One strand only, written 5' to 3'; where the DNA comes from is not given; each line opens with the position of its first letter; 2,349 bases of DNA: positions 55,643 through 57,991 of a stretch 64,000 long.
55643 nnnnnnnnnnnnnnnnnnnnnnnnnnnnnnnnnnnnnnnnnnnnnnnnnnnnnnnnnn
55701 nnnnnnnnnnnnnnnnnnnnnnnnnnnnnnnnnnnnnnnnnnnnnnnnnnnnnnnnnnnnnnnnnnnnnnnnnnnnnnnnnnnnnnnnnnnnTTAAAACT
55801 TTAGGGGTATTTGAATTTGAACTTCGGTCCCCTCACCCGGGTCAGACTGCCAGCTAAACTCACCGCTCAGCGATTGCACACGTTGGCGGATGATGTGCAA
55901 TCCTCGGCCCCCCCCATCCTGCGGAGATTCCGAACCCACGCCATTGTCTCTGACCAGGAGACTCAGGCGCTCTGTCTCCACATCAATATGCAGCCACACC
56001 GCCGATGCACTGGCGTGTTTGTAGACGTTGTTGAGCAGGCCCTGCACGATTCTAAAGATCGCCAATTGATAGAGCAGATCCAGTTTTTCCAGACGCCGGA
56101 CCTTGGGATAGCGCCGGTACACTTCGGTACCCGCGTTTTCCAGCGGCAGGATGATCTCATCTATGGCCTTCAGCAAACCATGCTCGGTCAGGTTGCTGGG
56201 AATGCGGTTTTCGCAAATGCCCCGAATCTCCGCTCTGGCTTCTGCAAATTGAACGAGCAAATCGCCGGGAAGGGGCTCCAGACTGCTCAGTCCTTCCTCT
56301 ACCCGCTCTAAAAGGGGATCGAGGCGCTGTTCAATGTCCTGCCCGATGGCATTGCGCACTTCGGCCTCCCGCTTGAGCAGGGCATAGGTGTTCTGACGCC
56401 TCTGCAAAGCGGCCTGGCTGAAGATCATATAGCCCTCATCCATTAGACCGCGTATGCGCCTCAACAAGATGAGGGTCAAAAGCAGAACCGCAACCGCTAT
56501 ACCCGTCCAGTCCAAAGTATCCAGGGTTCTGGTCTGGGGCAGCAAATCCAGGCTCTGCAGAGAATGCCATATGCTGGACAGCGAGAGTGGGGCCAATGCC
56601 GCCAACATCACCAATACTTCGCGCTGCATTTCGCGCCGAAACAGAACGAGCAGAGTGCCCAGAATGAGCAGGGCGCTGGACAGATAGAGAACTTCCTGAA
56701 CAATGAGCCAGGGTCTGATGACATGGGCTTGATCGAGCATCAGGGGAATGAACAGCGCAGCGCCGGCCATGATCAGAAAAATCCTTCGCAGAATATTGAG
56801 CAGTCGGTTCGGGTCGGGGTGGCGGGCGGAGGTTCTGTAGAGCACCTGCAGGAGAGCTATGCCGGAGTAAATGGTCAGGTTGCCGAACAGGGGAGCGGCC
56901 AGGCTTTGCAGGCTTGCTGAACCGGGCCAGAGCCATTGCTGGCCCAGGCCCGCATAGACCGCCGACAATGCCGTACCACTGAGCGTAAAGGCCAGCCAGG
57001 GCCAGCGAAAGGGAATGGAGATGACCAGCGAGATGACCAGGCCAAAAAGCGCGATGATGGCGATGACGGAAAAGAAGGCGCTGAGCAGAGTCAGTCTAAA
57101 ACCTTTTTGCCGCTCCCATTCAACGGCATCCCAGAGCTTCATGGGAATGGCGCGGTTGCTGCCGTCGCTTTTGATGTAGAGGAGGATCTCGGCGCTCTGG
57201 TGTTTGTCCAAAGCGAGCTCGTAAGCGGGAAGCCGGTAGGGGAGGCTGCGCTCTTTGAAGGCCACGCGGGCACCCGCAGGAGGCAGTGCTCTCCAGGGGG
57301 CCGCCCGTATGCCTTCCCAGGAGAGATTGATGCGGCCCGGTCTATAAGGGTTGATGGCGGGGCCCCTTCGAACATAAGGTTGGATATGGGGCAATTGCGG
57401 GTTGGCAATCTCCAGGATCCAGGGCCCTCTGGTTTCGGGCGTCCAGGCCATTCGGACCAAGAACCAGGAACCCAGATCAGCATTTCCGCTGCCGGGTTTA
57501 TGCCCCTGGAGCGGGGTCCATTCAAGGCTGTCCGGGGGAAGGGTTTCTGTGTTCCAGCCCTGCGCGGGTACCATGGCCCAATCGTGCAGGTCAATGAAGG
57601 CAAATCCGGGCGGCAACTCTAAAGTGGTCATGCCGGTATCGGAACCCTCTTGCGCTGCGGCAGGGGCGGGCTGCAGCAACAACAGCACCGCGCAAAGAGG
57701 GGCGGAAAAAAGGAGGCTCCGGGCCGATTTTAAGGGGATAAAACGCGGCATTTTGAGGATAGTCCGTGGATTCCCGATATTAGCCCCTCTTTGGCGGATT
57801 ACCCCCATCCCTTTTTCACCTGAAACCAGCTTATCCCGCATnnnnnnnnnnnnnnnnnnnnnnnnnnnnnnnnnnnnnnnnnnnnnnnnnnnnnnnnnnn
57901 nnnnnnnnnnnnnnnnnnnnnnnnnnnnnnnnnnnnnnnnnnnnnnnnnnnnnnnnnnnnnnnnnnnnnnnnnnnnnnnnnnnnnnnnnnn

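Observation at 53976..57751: Two translationally coupled 7TMR-DISM histidine kinases with complementary defects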

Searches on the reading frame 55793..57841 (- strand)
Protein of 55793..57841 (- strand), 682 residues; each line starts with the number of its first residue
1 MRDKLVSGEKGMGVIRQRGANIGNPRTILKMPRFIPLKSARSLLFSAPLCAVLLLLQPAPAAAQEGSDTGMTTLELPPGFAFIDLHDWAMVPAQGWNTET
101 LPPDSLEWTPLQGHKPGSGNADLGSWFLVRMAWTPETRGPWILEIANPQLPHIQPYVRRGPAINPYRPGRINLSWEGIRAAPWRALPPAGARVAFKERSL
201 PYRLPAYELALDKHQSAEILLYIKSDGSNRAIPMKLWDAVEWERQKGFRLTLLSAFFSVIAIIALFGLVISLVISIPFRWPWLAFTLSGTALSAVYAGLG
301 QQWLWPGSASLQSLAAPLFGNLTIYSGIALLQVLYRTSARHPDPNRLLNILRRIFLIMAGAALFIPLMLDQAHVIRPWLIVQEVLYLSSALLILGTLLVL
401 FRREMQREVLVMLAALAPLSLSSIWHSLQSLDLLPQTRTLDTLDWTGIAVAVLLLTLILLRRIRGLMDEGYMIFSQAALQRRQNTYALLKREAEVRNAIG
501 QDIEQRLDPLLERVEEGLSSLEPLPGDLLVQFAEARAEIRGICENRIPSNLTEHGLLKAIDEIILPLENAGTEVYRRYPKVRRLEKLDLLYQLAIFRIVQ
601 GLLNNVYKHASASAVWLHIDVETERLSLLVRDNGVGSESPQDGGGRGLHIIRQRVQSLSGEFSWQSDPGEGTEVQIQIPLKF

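Call 3: search_protein_families(library=pfam, proteins=[window:55793-57841:-], max_evalue=1)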
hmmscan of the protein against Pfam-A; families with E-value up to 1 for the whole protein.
window:55793-57841:- (682 aa): 5 families
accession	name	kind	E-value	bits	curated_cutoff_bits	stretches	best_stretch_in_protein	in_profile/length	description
PF02518.31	HATPase_c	-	2.1e-11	44.7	26.4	1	593-681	4-110/111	Histidine kinase-, DNA gyrase B-, and HSP90-like ATPase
PF07695.17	7TMR-DISM_7TM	-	2.3e-11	44.5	29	1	252-461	4-204/205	7TM diverse intracellular signalling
PF07696.17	7TMR-DISMED2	-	9.9e-11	42.2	22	1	103-238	23-136/136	7TMR-DISM extracellular 2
PF13581.12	HATPase_c_2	-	0.002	18.6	27.4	1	602-677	39-126/127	Histidine kinase-like ATPase domain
PF03006.26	HlyIII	-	0.051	13.7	26.2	1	408-451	44-87/224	Haemolysin-III related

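Call 4: search_protein_families(library=ncbifam, proteins=[window:55793-57841:-], max_evalue=1)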
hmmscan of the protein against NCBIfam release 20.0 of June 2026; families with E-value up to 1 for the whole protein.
window:55793-57841:- (682 aa): 23 families
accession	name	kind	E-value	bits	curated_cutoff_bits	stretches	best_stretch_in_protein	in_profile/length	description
NF008649.0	PRK11644.1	equivalog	2.8e-19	69.2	408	1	541-680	359-496/499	signal transduction histidine-protein kinase/phosphatase UhpB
NF052443.1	SensHisKinMctS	equivalog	2.8e-13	49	700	1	533-680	299-448/457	two-component system sensor histidine kinase MctS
NF052531.1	Strep_LiaS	equivalog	5.3e-13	48.9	450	1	591-680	237-327/328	envelope stress sensor histidine kinase LiaS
NF007896.0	PRK10600.1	equivalog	2.3e-11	43.1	578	1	594-677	498-582/598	nitrate/nitrite two-component system sensor histidine kinase NarX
NF008184.0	PRK10935.1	equivalog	4.8e-10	38.7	553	1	554-679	432-558/565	nitrate/nitrite two-component system sensor histidine kinase NarQ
NF047322.1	HK_morpho_MacS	equivalog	6.9e-10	38.6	300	1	596-679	277-367/367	MacS family sensor histidine kinase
NF040691.1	MtrAB_MtrB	equivalog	0.00019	20.6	450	1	595-638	388-431/507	MtrAB system histidine kinase MtrB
NF047786.1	his_kin_MadS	equivalog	0.00038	19.7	500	1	591-679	334-434/434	MadS family sensor histidine kinase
NF008298.1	PRK11086.1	subfamily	0.0005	18.6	520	1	642-680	487-525/529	DcuS/MalK family sensor histidine kinase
NF047874.1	MASE3_PAS_HK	subfamily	0.00073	18.4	560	1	641-681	586-626/655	MASE3 domain-containing sensor histidine kinase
NF011874.0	PRK15347.1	equivalog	0.00075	17.6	852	1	597-681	516-615/921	two component system sensor kinase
NF046044.1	PnpS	equivalog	0.0011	18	400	1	642-679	353-390/390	two-component system histidine kinase PnpS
NF008099.0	PRK10841.1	equivalog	0.0011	16.7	920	1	596-638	587-629/949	two-component system sensor histidine kinase RcsC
TIGR02956.1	TMAO_torS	equivalog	0.0051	14.9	676.5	1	597-681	582-683/967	TMAO reductase system sensor histidine kinase/response regulator TorS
NF041947.1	LuxQ_Vibrio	equivalog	0.0074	14.2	1200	1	642-681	658-697/843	quorum-sensing autoinducer 2 sensor kinase/phosphatase LuxQ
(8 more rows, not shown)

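Call 5: find_homologous_proteins(query=window:55793-57751:-)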
Query window:55793-57751:- (652 aa): 14 proteins with E <= 0.001 among 8000 candidates.
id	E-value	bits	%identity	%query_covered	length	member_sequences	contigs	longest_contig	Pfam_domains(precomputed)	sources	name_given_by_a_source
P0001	0.0e+0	1453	100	100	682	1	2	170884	PF07696.18,PF07695.18,PF02518.32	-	-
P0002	8.0e-162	558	46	96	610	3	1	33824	PF07696.18,PF07695.18,PF02518.32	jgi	-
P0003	7.5e-161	555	48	92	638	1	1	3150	PF07696.18,PF07695.18,PF02518.32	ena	-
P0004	7.3e-158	545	48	91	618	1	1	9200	PF07696.18,PF02518.32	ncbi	-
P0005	8.9e-151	522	48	87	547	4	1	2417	PF07696.18,PF07695.18,PF02518.32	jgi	jgi:signal transduction histidine kinase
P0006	3.3e-149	517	45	96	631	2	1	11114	PF07696.18,PF07695.18,PF02518.32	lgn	-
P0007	5.9e-116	407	50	68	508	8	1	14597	PF07695.18,PF02518.32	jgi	jgi:two-component system NarL family sensor kinase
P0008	8.2e-16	76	22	88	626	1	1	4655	PF07696.18,PF07695.18,PF02518.32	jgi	jgi:signal transduction histidine kinase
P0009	3.0e-8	51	40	13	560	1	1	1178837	PF13185.13,PF01590.33,PF07730.20,PF02518.32,PF13492.13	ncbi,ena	-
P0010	1.8e-5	42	28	23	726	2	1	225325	PF07730.20,PF02518.32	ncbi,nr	ncbi:MAG: histidine kinase [Thermomicrobiales bacterium]|nr:histidine kinase [Thermomicrobiales bact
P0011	7.3e-5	40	31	24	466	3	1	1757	PF05227.20,PF07730.20,PF02518.32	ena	-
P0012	1.7e-4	38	40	14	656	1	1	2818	PF13185.13,PF01590.33,PF13581.13,PF07730.20,PF02518.32,PF13492.13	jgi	jgi:signal transduction histidine kinase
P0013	1.8e-4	38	36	14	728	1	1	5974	PF07730.20,PF02518.32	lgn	-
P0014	9.3e-4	36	30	21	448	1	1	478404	PF05227.20,PF07730.20,PF02518.32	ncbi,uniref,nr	ncbi:CHASE3 domain-containing protein [Ramlibacter albus]|uniref:CHASE3 domain-containing protein n=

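Call 12: find_encoding_contigs(protein=P0002, flank=6000, max_places=2)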
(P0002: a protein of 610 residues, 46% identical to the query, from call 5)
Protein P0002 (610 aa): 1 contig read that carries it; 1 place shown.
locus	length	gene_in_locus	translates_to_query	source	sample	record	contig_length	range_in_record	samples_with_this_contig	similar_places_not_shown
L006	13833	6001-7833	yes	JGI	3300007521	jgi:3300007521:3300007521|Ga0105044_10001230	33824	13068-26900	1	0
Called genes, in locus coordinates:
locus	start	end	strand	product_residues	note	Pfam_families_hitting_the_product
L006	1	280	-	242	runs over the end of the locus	PF00970:FAD_binding_6, PF00175:NAD_binding_1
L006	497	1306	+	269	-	PF01618:MotA_ExbB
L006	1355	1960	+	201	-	PF02472:ExbD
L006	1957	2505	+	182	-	PF02472:ExbD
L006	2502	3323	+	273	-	PF28545:1TM_TonB_rel, PF03544:TonB_C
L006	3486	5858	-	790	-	PF13620:CarboxypepD_reg, PF13715:CarbopepD_reg_2, PF07715:Plug, PF00593:TonB_dep_Rec_b-barrel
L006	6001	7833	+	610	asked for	PF07696:7TMR-DISMED2, PF07695:7TMR-DISM_7TM (faint), PF02518:HATPase_c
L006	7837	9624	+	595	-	PF07696:7TMR-DISMED2, PF07695:7TMR-DISM_7TM, PF07730:HisKA_3 (weak)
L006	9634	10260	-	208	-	PF00072:Response_reg, PF00196:GerE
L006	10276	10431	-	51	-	-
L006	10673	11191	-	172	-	PF22016:DUF6933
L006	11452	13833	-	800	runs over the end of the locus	PF13620:CarboxypepD_reg (weak), PF13715:CarbopepD_reg_2, PF07715:Plug, PF00593:TonB_dep_Rec_b-barrel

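Call 13: find_encoding_contigs(protein=P0008, flank=6000, max_places=2)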
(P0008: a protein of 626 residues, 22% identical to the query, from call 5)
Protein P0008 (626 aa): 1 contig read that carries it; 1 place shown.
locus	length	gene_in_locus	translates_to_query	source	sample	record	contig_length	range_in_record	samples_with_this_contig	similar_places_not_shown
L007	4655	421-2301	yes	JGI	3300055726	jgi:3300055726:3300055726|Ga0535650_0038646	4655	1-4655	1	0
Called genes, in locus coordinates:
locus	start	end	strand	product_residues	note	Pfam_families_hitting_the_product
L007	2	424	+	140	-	?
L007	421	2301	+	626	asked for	PF07696:7TMR-DISMED2, PF07695:7TMR-DISM_7TM, PF02518:HATPase_c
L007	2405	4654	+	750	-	?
